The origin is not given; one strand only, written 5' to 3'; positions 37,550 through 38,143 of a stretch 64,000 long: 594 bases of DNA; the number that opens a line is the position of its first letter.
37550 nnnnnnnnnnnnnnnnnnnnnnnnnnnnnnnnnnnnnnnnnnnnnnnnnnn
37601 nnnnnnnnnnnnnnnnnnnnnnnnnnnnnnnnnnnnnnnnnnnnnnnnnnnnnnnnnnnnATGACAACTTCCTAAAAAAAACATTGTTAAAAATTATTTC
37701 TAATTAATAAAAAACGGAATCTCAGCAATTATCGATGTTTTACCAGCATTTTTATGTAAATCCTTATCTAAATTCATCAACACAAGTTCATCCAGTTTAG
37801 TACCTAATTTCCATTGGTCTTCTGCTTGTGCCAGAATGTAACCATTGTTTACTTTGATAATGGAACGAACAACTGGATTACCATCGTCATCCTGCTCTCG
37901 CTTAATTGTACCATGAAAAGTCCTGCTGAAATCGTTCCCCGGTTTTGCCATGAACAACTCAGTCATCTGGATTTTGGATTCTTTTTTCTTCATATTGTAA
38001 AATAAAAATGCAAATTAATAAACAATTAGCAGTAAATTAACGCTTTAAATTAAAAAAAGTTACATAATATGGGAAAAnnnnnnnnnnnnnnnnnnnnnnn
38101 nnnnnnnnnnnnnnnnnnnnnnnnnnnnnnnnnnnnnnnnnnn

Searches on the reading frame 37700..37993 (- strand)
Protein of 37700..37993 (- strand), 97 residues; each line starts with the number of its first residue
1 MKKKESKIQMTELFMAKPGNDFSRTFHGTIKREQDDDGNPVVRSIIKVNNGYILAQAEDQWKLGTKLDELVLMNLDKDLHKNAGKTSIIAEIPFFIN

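Call 10: search_protein_families(library=pfam, proteins=[window:37700-37993:-])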
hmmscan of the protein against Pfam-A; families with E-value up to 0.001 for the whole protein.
window:37700-37993:- (97 aa): 0 families

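Call 48: search_protein_families(library=padloc, proteins=[window:37700-37993:-], max_evalue=0.01)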
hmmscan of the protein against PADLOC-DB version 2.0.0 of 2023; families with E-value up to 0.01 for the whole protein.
window:37700-37993:- (97 aa): 0 families

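Call 49: search_protein_families(library=ncbifam, proteins=[window:37700-37993:-], max_evalue=0.01)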
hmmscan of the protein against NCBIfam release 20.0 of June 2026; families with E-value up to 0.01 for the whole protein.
window:37700-37993:- (97 aa): 0 families

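Call 69: find_encoding_contigs(protein=window:37700-37993:-, flank=5000, max_places=8)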
Protein window:37700-37993:- (97 aa): 1 contig read that carries it; 1 place shown.
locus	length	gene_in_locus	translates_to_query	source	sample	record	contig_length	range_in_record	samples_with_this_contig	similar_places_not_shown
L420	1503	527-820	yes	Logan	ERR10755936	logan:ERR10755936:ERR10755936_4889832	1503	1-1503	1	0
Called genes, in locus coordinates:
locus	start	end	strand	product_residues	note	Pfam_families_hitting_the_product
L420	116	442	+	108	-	-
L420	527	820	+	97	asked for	-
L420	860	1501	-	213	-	?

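Call 80: find_homologous_proteins(query=window:37700-37993:-, max_evalue=0.001)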
Query window:37700-37993:- (97 aa): 35 proteins with E <= 0.001 among 37 candidates.
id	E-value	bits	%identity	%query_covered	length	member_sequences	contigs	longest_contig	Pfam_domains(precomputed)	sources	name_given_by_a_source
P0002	1.9e-57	209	100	100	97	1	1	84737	-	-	-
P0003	2.9e-34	135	67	98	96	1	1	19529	-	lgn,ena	-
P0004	1.3e-33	133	76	82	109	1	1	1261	-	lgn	-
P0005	5.4e-33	131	75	87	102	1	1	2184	-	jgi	jgi:hypothetical protein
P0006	1.5e-31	126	66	100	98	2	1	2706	-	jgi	jgi:hypothetical protein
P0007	1.1e-30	123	65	100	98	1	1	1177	-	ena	-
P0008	1.3e-30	123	66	98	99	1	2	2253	-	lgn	-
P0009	3.2e-30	122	61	99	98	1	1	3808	-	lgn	-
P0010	5.6e-30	121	61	97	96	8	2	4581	-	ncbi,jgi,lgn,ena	-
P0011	2.2e-29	119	63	98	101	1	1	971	-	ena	-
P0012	1.1e-28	117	62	100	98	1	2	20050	-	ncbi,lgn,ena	-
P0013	2.9e-28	115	63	99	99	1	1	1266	-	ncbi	-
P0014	8.4e-28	114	60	98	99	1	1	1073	-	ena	-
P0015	2.8e-27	112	58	100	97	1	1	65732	-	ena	-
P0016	1.2e-26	110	63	99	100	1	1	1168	-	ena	-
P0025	1.1e-22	98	64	79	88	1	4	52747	-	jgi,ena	-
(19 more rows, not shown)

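Call 81: find_encoding_contigs(protein=P0003, flank=5000, max_places=3)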
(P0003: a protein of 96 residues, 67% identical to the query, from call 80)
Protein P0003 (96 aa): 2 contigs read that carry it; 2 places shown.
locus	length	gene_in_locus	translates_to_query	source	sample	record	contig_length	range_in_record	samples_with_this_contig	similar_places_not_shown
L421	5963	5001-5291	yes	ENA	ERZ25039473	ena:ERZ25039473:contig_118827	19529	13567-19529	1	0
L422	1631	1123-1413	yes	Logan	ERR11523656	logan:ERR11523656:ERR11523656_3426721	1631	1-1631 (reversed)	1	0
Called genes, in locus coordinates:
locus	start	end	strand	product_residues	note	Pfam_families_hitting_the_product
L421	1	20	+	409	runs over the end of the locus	PF07690:MFS_1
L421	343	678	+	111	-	PF05973:Gp49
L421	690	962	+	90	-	PF13744:HTH_37, PF13560:HTH_31, PF12844:HTH_19, PF01381:HTH_3, PF13443:HTH_26 (faint)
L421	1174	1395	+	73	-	-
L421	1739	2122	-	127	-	PF13366:PDDEXK_3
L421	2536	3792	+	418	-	PF00589:Phage_integrase (weak)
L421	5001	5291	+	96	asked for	-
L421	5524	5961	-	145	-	?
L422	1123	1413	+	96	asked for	-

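Call 82: find_encoding_contigs(protein=P0015, flank=5000, max_places=3)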
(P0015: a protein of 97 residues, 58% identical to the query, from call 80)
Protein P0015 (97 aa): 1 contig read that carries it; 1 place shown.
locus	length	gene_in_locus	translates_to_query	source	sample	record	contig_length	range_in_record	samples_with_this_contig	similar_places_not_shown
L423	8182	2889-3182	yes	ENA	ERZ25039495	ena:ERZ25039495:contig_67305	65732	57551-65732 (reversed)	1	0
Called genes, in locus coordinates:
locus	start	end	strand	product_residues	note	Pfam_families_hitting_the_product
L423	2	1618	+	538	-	?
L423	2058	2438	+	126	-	-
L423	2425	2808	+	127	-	-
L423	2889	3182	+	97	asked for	-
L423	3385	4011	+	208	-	PF26915:Phage_P4_cII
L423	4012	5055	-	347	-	PF14350:Beta_protein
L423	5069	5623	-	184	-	PF06114:Peptidase_M78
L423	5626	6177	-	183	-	-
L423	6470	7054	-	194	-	PF27257:HI_0787_N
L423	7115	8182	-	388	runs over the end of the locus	PF04326:SLFN_AlbA_2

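Call 83: find_encoding_contigs(protein=P0012, flank=5000, max_places=3)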
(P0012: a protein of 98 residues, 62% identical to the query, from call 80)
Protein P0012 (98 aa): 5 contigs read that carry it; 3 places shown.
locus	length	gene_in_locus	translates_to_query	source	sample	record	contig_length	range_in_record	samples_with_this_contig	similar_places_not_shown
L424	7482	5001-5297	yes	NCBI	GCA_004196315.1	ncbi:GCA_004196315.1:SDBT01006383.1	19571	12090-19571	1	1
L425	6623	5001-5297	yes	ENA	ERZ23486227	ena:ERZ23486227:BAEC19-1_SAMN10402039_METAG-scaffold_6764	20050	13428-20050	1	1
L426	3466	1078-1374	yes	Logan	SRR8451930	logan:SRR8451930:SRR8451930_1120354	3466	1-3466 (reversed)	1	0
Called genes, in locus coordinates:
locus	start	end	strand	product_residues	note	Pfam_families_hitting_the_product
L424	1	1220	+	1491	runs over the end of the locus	-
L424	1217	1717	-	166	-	PF12850:Metallophos_2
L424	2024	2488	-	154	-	-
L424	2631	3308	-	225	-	-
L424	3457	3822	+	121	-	-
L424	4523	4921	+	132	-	-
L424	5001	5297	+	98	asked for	-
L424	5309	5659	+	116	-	-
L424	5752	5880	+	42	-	-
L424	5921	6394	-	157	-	PF05425:CopD (weak)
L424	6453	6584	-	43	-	-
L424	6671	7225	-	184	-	PF04542:Sigma70_r2, PF08281:Sigma70_r4_2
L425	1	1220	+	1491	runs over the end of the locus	-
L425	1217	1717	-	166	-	PF12850:Metallophos_2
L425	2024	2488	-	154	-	-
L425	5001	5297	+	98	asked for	-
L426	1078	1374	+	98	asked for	-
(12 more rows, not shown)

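Call 84: find_encoding_contigs(protein=P0025, flank=5000, max_places=3)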
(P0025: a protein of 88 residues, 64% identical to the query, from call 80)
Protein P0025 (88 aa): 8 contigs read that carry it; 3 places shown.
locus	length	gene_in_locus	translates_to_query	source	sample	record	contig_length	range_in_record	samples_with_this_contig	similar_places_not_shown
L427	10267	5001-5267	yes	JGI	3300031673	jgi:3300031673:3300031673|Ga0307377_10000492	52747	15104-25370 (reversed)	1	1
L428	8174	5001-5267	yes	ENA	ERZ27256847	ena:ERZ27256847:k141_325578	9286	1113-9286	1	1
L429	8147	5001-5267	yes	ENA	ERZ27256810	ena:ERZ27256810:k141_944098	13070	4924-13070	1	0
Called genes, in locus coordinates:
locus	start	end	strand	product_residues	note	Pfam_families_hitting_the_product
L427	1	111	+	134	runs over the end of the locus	PF09424:YqeY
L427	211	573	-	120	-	-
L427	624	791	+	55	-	-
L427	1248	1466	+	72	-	-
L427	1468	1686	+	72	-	-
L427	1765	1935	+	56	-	-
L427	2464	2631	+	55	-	-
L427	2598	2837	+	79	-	-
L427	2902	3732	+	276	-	-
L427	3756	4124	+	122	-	-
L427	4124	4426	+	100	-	-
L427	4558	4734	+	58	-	-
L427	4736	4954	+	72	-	-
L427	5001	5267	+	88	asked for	-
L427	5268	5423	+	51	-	-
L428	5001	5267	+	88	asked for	-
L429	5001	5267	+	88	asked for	-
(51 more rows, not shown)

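Call 92: find_related_loci(query=A3, collection=genome_contigs, flank=6000)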
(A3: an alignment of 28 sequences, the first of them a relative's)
Query A3 (97 aa) in genome_contigs; peptide patterns used: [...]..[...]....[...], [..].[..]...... (x = any residue, [..] = any of these).
82 stretches matched a pattern; 14 encode a relative of the query (tblastn E <= 1e-3); 14 distinct loci.
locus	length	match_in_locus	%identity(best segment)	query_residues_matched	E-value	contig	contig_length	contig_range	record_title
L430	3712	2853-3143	59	2-97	5e-34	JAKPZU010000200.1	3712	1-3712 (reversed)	MAG: Bacillota bacterium isolate USCA_maxbin.164 k141_1909274, whole genome shotgun sequence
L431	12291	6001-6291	58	2-97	6e-33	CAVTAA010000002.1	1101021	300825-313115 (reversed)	MAG: uncultured Bacteroidales bacterium isolate MFD04716.bin.2.212 genome assembly, contig: contig_14098, whole genome s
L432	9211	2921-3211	51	1-97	2e-32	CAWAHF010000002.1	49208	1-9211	MAG: uncultured Bacteroidales bacterium isolate MFD02416.bin.1.317 genome assembly, contig: contig_24598, whole genome s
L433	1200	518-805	55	2-97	5e-32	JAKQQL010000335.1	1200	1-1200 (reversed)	MAG: Candidatus Cloacimonadota bacterium isolate USMO_maxbin.155 k141_1416714, whole genome shotgun sequence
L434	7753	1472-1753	56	4-97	7e-31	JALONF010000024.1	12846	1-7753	MAG: Ignavibacteriaceae bacterium isolate Prado070 scaffold_7432, whole genome shotgun sequence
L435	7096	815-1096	56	4-97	7e-31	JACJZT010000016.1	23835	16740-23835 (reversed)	MAG: Flavobacteriales bacterium isolate HK-STAS-BACT-71 HK-STAS-BACT-71_16, whole genome shotgun sequence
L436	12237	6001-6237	59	6-83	2e-29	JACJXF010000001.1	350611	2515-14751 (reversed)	MAG: Bacteroidales bacterium isolate HK-STAS-BACT-5 HK-STAS-BACT-5_1, whole genome shotgun sequence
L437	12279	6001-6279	55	4-95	9e-28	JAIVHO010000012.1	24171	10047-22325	MAG: Bacteroidales bacterium isolate MAG2 MTG2_725, whole genome shotgun sequence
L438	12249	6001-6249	54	1-80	3e-26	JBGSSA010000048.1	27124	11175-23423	MAG: Bacteroidales bacterium isolate JTS-AC371 k141_4109594, whole genome shotgun sequence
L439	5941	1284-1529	53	1-80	1e-24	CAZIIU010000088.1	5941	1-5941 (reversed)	MAG TPA_asm: uncultured Bacteroidaceae bacterium isolate SRP141376_co3_370 genome assembly, contig: NODE_34795_length_59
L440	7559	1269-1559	46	4-97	9e-22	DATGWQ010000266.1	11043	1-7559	MAG TPA_asm: Bacteroidales bacterium isolate SMAG_U10586 k141_40449, whole genome shotgun sequence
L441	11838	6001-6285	39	1-97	6e-17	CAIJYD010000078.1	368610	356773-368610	MAG: uncultured Bacteroidetes bacterium isolate Loclat_bin-13856 genome assembly, contig: bin-13856:078/135, whole genom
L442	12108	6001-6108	56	10-42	4e-8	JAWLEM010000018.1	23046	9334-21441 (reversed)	MAG: Bacteroidales bacterium isolate 20BLK6-1.bin.63 NODE_2047_length_23046_cov_13.217588, whole genome shotgun sequence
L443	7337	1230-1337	56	10-42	4e-8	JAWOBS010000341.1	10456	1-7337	MAG: Bacteroidales bacterium isolate BLK3-3.bin.235 k191_2398063, whole genome shotgun sequence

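Call 93: find_related_loci(query=A3, collection=viral_contigs, flank=6000)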
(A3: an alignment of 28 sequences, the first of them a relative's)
Query A3 (97 aa) in viral_contigs; peptide patterns used: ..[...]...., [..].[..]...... (x = any residue, [..] = any of these).
52 stretches matched a pattern; 8 encode a relative of the query (tblastn E <= 1e-3); 8 distinct loci.
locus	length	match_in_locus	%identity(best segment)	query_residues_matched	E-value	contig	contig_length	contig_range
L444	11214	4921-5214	57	3-97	3e-33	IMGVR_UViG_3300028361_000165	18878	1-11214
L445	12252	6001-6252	49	1-82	8e-21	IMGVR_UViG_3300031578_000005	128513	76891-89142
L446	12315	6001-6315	41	3-97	2e-18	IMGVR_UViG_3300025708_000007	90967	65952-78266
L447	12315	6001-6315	41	3-97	2e-18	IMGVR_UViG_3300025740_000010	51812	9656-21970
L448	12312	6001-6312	42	4-97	2e-16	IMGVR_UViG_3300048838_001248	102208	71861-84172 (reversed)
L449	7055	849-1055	47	3-75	8e-16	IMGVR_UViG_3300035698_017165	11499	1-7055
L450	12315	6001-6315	41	3-97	2e-18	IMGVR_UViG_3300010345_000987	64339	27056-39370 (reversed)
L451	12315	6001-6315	41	3-97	2e-18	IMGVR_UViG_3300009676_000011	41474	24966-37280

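Call 96: search_protein_families(library=phrogs, proteins=[window:37700-37993:-, L421:2536-3792:+, L423:2-1618:+, L423:2058-2438:+, L423:2425-2808:+, L423:3385-4011:+], max_evalue=0.01)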
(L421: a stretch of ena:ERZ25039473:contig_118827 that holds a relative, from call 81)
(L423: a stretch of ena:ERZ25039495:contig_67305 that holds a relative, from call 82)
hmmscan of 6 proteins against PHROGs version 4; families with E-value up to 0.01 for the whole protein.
window:37700-37993:- (97 aa): 0 families

L421:2536-3792:+ (418 aa): 3 families
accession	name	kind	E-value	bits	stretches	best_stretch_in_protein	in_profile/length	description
phrog_1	-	integration and excision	1.4e-10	42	2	328-410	371-447/611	integrase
phrog_216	-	integration and excision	3.5e-08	33.9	1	326-410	147-236/301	integrase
phrog_7269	-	integration and excision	8.9e-05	23.4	1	350-408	22-79/89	integrase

L423:2-1618:+ (538 aa): 3 families
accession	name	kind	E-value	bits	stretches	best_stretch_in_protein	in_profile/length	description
phrog_95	-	integration and excision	9.6e-78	263.3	1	10-515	81-576/651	integrase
phrog_125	-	DNA, RNA and nucleotide metabolism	1.2e-33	117.7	1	10-292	13-251/254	DNA invertase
phrog_7701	-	DNA, RNA and nucleotide metabolism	2.5e-08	35.3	1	174-246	4-67/137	DNA invertase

L423:2058-2438:+ (126 aa): 0 families

L423:2425-2808:+ (127 aa): 0 families

L423:3385-4011:+ (208 aa): 2 families
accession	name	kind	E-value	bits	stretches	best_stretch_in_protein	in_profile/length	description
phrog_984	-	unknown function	4.1e-17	63.8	1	8-119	8-129/230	-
phrog_2776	-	unknown function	0.003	18.3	1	48-141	53-140/181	-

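Call 100: predict_structure(alignment_id=A3)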
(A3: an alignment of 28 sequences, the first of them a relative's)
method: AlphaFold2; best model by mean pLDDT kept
length: 97 residues; sequences in the alignment: 28
mean_pLDDT: 79.0   pTM: 0.63
mean pLDDT of the five models: 79.0, 77.0, 76.9, 73.8, 72.3
residues with pLDDT >= 90: 28; 70-90: 47; 50-70: 18; < 50: 4
segments of 3 or more residues with pLDDT < 50: none
pLDDT, mean of each block of 10 residues (from residue 1): 51 76 83 91 89 91 91 82 66 66
secondary structure, 60 per line:
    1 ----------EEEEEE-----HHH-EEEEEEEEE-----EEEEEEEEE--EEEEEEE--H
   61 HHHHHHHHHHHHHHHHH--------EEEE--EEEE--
elements in order: E11-16 E26-34 E40-48 E51-57 H60-77 E86-89 E92-95

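Call 102: fold_search(model_id=the predicted structure, library=pdb)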
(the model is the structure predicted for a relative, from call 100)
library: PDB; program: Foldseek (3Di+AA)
matches with E <= 10: 497; with E <= 0.001: 0
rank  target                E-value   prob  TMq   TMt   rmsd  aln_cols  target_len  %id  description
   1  5ngm_Av               1.4e-01  0.72  0.34  0.22  11.5        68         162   15  2.9S structure of the 70S ribosome composing the S. aureus 100S complex (released 2017-10-04)
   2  8rd8_D                1.6e-01  0.54  0.35  0.33  12.1        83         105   19  Cryo-EM structure of P. urativorans 70S ribosome in complex with hibernation factors Balon and RaiA (structure 1). (released 2024-02-21)
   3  2x1g_B                3.5e-01  0.14  0.21  0.16  12.7        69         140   16  Crystal structure of Importin13 - Mago-Y14 complex (released 2010-02-16)
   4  1yyo_B                4.5e-01  0.77  0.38  0.19   7.0        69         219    9  Crystal structure of RNase III mutant E110K from Aquifex aeolicus complexed with double-stranded RNA at 2.9-Angstrom R (released 2005-11-22)
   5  9kby_A                4.8e-01  0.51  0.36  0.07   5.8        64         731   19  Cryo-EM structure of DCL4-Hairpin RNA complex (released 2026-02-18)
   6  8yig_B                6.1e-01  0.35  0.35  0.36  11.6        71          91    7  DmDcr-2/LoqsPD/slm2 in initial binding state (released 2025-03-05)
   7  5ztm_A                6.4e-01  0.35  0.35  0.23  13.5        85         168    9  Crystal structure of MLE dsRBDs in complex with roX2 (R2H1) (released 2019-03-06)
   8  9mw6_A                6.8e-01  0.60  0.42  0.10   4.9        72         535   15  Cryo-EM structure of ancestral Dicer helicase bound to 27-bp dsRNA (released 2025-03-12)
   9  8uu7_w                7.2e-01  0.54  0.37  0.36   3.7        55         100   16  Cryo-EM structure of the Listeria innocua 70S ribosome in complex with HflXr, HPF, and E-site tRNA (structure II-B) (released 2024-02-28)
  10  7zpk_C                7.2e-01  0.30  0.38  0.18  13.6       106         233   11  Mammalian Dicer in the "pre-dicing state" with pre-miR-15a substrate and TARBP2 subunit (released 2022-11-16)
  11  3tw8_A                7.2e-01  0.30  0.32  0.12   6.7        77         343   16  GEF domain of DENND 1B in complex with Rab GTPase Rab35 (released 2011-11-16)
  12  6ekk_A                7.2e-01  0.30  0.31  0.10   9.4        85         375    9  Crystal structure of GEF domain of DENND 1A in complex with Rab GTPase Rab35-GDP bound state. (released 2018-10-17)
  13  4kop_C                7.2e-01  0.13  0.24  0.17   9.5        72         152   10  Crystal Structure of WHY2 from Arabidopsis thaliana (released 2013-11-13)
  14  1yyw_A                7.7e-01  0.63  0.38  0.19   7.1        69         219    9  Crystal structure of RNase III from Aquifex aeolicus complexed with double stranded RNA at 2.8-Angstrom Resolution (released 2005-11-22)
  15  5ztm_B                7.7e-01  0.38  0.34  0.23   7.3        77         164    9  Crystal structure of MLE dsRBDs in complex with roX2 (R2H1) (released 2019-03-06)
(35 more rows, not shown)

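Call 107: find_encoding_contigs(protein=P0005, flank=5000, max_places=3)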
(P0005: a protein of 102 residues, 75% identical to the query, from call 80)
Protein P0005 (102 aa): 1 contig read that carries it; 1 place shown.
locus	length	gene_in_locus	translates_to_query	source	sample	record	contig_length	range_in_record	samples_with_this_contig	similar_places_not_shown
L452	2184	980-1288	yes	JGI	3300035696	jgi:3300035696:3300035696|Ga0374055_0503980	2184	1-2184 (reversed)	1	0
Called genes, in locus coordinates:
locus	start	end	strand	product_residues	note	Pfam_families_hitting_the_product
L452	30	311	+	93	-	-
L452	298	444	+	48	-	-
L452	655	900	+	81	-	-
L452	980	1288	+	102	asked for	-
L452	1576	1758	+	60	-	-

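Call 108: find_encoding_contigs(protein=P0004, flank=5000, max_places=3)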
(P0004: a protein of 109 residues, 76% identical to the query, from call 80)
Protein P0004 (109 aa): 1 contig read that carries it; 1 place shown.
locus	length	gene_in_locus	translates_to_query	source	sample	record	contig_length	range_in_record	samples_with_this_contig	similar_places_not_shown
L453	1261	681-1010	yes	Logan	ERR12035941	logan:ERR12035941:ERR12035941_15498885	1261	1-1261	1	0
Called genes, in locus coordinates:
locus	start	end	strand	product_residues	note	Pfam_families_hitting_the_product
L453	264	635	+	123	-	-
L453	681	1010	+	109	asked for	-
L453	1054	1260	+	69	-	?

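Call 109: find_encoding_contigs(protein=P0009, flank=5000, max_places=3)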
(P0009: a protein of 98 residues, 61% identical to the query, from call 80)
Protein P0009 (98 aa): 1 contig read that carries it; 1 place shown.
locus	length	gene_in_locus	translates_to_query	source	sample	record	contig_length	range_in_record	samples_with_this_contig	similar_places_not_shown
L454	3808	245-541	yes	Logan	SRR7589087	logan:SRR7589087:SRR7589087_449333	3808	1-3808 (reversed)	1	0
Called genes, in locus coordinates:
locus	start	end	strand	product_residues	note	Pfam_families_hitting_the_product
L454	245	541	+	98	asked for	-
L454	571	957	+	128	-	-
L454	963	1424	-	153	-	-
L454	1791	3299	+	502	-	-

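Call 116: find_encoding_contigs(protein=P0010, flank=5000, max_places=4)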
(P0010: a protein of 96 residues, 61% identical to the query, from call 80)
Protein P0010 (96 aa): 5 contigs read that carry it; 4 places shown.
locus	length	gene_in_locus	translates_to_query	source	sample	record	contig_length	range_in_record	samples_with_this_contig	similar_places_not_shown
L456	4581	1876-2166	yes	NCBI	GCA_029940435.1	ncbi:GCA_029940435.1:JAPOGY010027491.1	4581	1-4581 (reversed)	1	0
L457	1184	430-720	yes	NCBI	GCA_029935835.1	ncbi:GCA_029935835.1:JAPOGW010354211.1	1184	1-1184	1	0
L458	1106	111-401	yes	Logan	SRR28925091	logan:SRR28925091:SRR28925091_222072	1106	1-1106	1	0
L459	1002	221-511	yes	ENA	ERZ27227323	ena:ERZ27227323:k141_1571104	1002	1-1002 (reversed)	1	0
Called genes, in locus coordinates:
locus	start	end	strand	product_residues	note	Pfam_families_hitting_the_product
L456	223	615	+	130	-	-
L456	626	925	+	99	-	-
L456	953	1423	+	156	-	-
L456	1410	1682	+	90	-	-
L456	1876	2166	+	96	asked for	-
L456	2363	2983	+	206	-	PF17288:Terminase_3C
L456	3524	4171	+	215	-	-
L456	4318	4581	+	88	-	?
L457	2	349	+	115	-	?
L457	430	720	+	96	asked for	-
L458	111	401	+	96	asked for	-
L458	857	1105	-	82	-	?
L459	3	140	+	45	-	?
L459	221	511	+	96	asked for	-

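Call 124: find_homologous_proteins(query=L437:5550-5915:+, max_evalue=0.001)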
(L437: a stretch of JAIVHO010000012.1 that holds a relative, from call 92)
Query L437:5550-5915:+ (122 aa): 36 proteins with E <= 0.001 among 39 candidates.
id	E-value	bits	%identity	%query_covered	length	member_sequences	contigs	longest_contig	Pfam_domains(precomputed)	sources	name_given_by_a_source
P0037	8.8e-76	270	100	100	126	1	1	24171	-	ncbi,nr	ncbi:MAG: hypothetical protein LC649_02290 [Bacteroidales bacterium]|nr:hypothetical protein [Bacter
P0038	1.6e-52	195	76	95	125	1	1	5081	-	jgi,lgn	-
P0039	1.6e-52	194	76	98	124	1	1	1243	-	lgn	-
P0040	3.5e-52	193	74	100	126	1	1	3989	-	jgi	-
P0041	7.6e-52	192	72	100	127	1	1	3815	-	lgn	-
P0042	6.4e-49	183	69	100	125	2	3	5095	-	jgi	jgi:hypothetical protein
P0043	9.5e-49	182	71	96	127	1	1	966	-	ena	-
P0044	2.3e-48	181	68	100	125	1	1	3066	-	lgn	-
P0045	2.8e-48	181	69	100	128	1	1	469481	-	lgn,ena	-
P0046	1.7e-47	178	70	100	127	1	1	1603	-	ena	-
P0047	4.5e-47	177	67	97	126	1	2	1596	-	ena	-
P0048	8.3e-47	176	68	99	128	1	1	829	-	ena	-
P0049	1.5e-46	175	67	96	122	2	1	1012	-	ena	-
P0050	3.6e-46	174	66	99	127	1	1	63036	-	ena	-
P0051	1.3e-45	172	65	100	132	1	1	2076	-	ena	-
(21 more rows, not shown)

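Call 128: search_solved_structures(query=A3, max_evalue=1)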
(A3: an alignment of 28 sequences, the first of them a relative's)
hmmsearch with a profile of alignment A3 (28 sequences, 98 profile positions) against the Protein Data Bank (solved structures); distinct sequences matched with E-value up to 1: 8.
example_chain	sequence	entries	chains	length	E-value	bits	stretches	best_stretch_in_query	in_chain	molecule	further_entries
6vqv_A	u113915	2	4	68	0.21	14.6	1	4-39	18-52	AcrF9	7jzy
7c78_A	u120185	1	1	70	0.23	14.6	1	4-39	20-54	AcrIF9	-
7chr_A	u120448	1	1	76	0.26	14.3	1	4-39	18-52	anti-CRISPR AcrIF9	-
7rro_XA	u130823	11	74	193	0.28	14.2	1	25-77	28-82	Cilia- and flagella-associated protein 20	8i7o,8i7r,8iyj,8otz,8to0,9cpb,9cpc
11yj_X0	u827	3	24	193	0.29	14.2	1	25-77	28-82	Cilia- and flagella-associated protein 20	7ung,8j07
8g2z_0Q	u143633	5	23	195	0.6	13.2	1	23-77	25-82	CFAP20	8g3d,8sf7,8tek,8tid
9e78_X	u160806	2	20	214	0.66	13.1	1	27-78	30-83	CFAP20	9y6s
6u42_3W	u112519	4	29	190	0.9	12.6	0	26-77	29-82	FAP20 | Cilia- and flagella-associated protein 20 | FAP147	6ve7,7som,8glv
